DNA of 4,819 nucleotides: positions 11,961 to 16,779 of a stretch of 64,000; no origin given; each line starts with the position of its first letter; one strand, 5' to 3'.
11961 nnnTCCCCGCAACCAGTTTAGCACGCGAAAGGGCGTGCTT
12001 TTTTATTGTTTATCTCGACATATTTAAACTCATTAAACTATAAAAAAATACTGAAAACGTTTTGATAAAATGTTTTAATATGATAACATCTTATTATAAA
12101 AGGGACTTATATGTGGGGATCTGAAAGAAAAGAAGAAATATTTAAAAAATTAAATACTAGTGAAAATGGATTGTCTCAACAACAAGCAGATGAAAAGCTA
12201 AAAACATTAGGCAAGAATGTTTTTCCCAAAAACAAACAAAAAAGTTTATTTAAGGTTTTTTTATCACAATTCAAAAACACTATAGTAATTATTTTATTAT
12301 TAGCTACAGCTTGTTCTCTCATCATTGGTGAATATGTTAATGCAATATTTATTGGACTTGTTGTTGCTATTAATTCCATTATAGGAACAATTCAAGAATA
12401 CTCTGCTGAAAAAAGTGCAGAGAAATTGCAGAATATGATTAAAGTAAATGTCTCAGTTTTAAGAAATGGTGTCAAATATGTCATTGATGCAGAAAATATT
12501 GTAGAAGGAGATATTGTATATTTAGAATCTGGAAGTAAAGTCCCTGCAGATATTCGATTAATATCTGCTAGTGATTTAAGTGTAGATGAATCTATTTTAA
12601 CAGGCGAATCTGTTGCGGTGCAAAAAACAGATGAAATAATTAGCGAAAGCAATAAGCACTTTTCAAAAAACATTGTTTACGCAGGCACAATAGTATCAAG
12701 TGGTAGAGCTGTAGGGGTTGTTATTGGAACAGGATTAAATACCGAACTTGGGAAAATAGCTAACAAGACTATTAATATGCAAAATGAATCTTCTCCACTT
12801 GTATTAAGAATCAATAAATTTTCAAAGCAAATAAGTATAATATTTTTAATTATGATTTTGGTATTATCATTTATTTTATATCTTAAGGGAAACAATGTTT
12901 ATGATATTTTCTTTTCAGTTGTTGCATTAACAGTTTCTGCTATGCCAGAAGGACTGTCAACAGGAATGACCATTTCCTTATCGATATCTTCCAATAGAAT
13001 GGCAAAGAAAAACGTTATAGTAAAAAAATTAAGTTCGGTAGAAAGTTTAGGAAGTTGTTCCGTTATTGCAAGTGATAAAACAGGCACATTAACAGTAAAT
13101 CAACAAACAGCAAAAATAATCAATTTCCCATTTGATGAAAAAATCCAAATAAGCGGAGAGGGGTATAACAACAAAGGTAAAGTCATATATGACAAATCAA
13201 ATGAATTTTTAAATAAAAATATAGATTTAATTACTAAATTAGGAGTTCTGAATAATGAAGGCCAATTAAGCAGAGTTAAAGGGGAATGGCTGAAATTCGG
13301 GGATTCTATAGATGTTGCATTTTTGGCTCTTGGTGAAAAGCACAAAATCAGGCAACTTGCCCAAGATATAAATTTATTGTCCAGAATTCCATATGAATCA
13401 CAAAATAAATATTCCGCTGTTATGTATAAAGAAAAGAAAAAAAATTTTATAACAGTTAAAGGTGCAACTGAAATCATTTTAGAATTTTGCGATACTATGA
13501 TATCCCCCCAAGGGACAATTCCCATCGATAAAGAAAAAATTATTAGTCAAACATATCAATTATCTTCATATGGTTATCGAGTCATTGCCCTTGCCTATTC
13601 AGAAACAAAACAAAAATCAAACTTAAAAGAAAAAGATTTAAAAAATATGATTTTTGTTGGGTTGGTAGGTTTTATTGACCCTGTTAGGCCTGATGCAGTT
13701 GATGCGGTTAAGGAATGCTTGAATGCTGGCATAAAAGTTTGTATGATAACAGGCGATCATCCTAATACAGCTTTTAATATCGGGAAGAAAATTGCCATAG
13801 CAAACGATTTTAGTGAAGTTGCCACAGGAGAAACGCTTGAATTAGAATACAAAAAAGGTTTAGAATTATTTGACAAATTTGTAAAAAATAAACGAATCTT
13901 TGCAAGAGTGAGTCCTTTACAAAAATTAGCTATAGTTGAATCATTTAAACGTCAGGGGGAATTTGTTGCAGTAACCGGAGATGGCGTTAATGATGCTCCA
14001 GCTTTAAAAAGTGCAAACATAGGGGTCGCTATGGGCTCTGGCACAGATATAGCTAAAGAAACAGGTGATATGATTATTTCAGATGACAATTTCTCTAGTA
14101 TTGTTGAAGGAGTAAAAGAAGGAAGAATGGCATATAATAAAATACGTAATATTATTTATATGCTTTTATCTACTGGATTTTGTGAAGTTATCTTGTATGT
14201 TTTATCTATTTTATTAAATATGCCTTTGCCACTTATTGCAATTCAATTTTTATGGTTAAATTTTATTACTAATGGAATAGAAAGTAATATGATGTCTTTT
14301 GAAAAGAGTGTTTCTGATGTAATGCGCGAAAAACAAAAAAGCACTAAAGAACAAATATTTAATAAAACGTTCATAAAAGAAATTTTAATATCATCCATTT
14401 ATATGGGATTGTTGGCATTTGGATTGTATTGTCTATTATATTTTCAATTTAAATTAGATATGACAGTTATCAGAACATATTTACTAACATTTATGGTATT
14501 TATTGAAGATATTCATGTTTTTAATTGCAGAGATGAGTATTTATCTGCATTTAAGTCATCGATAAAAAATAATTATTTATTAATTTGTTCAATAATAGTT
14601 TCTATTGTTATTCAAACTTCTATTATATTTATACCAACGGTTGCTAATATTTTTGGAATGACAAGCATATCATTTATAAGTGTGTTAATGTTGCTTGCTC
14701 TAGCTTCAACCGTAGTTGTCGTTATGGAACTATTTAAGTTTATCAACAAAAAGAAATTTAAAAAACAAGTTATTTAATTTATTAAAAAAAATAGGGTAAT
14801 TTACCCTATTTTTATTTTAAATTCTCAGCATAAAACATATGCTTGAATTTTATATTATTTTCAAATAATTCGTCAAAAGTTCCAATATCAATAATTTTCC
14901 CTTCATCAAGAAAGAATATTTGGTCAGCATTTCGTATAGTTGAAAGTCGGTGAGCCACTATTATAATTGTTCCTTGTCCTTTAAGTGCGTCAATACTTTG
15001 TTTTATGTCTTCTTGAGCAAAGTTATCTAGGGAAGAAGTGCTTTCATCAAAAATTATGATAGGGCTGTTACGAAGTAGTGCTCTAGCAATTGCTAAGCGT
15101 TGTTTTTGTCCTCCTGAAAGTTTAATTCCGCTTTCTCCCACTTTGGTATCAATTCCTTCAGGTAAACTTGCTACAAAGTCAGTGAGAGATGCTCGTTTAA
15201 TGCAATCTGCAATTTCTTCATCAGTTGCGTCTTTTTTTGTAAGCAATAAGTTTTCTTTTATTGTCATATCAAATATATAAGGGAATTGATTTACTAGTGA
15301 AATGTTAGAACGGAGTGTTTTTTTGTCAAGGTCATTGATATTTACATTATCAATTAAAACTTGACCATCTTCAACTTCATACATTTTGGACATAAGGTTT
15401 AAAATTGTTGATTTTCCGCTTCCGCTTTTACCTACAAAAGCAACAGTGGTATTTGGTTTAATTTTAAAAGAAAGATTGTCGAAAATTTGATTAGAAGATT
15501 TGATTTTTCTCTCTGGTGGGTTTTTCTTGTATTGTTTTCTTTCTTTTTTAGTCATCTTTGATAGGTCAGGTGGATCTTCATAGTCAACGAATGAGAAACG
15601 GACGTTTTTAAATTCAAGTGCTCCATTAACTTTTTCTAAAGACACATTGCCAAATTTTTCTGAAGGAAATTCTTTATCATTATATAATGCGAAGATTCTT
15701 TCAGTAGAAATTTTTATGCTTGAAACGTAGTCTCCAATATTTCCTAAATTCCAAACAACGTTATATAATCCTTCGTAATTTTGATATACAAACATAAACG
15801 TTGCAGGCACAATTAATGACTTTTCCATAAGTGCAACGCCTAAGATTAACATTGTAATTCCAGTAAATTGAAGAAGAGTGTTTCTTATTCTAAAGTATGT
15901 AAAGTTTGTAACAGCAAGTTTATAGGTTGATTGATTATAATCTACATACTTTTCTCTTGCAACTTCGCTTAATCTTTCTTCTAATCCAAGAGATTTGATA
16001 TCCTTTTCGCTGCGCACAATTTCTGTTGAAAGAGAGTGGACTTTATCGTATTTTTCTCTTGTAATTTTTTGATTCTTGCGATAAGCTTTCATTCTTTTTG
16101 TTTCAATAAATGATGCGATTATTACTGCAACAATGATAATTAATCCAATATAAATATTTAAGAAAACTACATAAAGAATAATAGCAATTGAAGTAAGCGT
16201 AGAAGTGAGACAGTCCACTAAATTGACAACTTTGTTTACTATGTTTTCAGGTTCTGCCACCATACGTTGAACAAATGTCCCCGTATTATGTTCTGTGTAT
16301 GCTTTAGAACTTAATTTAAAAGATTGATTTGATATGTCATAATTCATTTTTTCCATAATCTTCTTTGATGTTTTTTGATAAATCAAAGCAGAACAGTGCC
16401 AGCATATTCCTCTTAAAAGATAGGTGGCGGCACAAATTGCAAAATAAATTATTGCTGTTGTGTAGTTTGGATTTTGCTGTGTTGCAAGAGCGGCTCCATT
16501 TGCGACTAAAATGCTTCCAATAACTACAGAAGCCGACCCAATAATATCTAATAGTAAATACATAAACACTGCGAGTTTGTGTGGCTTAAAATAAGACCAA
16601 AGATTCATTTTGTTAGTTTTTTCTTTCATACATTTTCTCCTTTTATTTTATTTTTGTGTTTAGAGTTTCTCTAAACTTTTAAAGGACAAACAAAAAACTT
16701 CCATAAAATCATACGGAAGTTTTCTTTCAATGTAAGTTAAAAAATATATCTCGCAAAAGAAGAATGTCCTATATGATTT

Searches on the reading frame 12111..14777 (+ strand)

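Call 6: search_protein_families(library=ncbifam, proteins=[window:12111-14777:+], max_evalue=0.01)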
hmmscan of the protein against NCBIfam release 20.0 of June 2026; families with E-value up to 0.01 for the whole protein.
window:12111-14777:+ (888 aa): 24 families
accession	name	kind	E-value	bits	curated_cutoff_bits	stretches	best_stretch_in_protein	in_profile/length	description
TIGR01522.1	ATPase-IIA2_Ca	equivalog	2.2e-172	574.9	798.3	1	8-882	10-853/854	calcium-transporting P-type ATPase, PMR1-type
TIGR01116.1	ATPase-IIA1_Ca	equivalog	2.7e-158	528.5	703.4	1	51-879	2-798/799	calcium-translocating P-type ATPase, SERCA-type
TIGR01106.1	ATPase-IIC_X-K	subfamily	1.2e-124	417.4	946.1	1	8-835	23-903/997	Na,H/K antiporter P-type ATPase subunit alpha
TIGR01523.1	ATPase-IID_K-Na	equivalog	3.7e-118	395.6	645.05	2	236-773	272-854/997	potassium/sodium efflux P-type ATPase, fungal-type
TIGR01517.1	ATPase-IIB_Ca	equivalog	6.7e-115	385.2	507.05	1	6-878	40-879/882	calcium-translocating P-type ATPase, PMCA-type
TIGR01647.1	ATPase-IIIA_H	equivalog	1.1e-107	361.1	615.5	2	20-335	1-305/755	plasma-membrane proton-efflux P-type ATPase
TIGR01524.1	ATPase-IIIB_Mg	equivalog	1.7e-102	343.9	610.75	1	6-886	19-867/867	magnesium-translocating P-type ATPase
NF011702.0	PRK15122.1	subfamily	4.8e-93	312.7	975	1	6-885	35-905/907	magnesium-translocating P-type ATPase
TIGR01494.1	ATPase_P-type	subfamily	3.5e-80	269.8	62.3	3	82-335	3-230/478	HAD-IC family P-type ATPase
TIGR01657.1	P-ATPase-V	hypoth_equivalog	8.3e-66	222.3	618.25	2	11-572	130-706/1055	ATP13A2 family polyamine export P-type ATPase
TIGR01525.1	ATPase-IB_hvy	subfamily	3e-62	211.3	346.25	3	61-339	4-271/560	heavy metal translocating P-type ATPase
TIGR01512.1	ATPase-IB2_Cd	subfamily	3.5e-49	167.8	313.5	3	60-335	3-253/494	cadmium family heavy metal-translocating P-type ATPase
TIGR01511.1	ATPase-IB1_Cu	subfamily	3.5e-47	161.5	397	3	60-335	22-280/542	copper-translocating P-type ATPase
NF008262.1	PRK11033.1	equivalog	7.4e-43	147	1005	3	57-331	177-440/731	zinc/cadmium/mercury/lead-transporting ATPase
NF033775.1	P_type_ZntA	exception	5.9e-36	124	1240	2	512-687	548-691/732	Zn(II)/Cd(II)/Pb(II) translocating P-type ATPase ZntA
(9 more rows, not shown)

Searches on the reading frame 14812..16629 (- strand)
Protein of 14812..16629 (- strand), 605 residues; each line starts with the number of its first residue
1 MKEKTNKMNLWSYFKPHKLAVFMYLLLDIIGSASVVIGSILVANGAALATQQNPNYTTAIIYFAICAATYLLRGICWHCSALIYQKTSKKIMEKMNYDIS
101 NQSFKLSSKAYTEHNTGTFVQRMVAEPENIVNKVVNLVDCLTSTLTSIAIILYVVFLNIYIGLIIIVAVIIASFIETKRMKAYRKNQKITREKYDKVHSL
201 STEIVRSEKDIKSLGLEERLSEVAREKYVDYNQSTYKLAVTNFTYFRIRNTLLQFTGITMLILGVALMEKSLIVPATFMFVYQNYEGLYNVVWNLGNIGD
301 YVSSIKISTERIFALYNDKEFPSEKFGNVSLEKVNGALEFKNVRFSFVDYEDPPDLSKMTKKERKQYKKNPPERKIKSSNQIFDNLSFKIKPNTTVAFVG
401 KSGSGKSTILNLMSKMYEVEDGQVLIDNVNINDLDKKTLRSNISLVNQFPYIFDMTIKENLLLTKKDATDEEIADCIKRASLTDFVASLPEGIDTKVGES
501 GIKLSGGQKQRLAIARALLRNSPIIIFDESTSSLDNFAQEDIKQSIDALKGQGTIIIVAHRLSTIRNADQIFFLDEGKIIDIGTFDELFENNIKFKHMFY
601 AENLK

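Call 6: search_protein_families(library=ncbifam, proteins=[window:14812-16629:-], max_evalue=0.01)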
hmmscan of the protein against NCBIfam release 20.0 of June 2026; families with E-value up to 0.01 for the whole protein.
window:14812-16629:- (605 aa): 189 families (the best 25 are shown)
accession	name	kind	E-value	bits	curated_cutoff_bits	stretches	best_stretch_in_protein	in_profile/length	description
TIGR02203.1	MsbA_lipidA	equivalog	5.5e-101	338.8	602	2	379-595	345-562/572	lipid A export permease/ATP-binding protein MsbA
TIGR00958.1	3a01208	subfamily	4.6e-85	286.3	874.6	2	377-598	491-710/711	antigen peptide transporter 2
NF010178.0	PRK13657.1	equivalog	2.5e-81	273.9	733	2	378-604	346-572/588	glucan ABC transporter ATP-binding protein/ permease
TIGR02204.1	MsbA_rel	hypoth_equivalog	1.3e-76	258.6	780.4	2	379-597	352-570/576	ABC transporter, permease/ATP-binding protein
NF008381.0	PRK11176.1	equivalog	2.1e-74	250.9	867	2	381-598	357-575/582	lipid A ABC transporter ATP-binding protein/permease MsbA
NF045513.1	HepA_fam_ABC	equivalog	2.3e-74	250.9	725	2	378-595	385-602/610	heterocyst formation ABC transporter subunit HepA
TIGR01846.1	type_I_sec_HlyB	subfamily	9.6e-73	245.6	725.55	2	377-600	467-690/694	type I secretion system permease/ATPase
TIGR03796.1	NHLM_micro_ABC1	equivalog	2.4e-71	240.9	853.3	2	380-597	492-707/710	NHLP family bacteriocin export ABC transporter peptidase/permease/ATPase subunit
NF052233.1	CphA_assoc_ABC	equivalog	2.6e-71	241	880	2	380-602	521-743/766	cyanophycin metabolism-associated ABC transporter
TIGR02857.1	CydD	equivalog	5.2e-70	236.9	435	2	380-572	335-527/529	thiol reductant ABC exporter subunit CydD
TIGR01192.1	chvA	subfamily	9.1e-69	232.6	585.4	1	377-600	345-568/585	glucan export ABC transporter ATP-binding protein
TIGR03375.1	type_I_sec_LssB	subfamily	2.1e-68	231.2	693.1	2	379-591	479-691/696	type I secretion system permease/ATPase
NF008364.0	PRK11160.1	equivalog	8.7e-65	219.4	630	1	71-598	71-571/575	heme ABC transporter ATP-binding protein/permease CydC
TIGR03797.1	NHLM_micro_ABC2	equivalog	3e-64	217.7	709.4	2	377-597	463-680/686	NHLP bacteriocin export ABC transporter permease/ATPase subunit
NF008379.0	PRK11174.1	equivalog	3e-62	211.1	684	1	378-601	361-583/588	heme ABC transporter permease/ATP-binding protein CydD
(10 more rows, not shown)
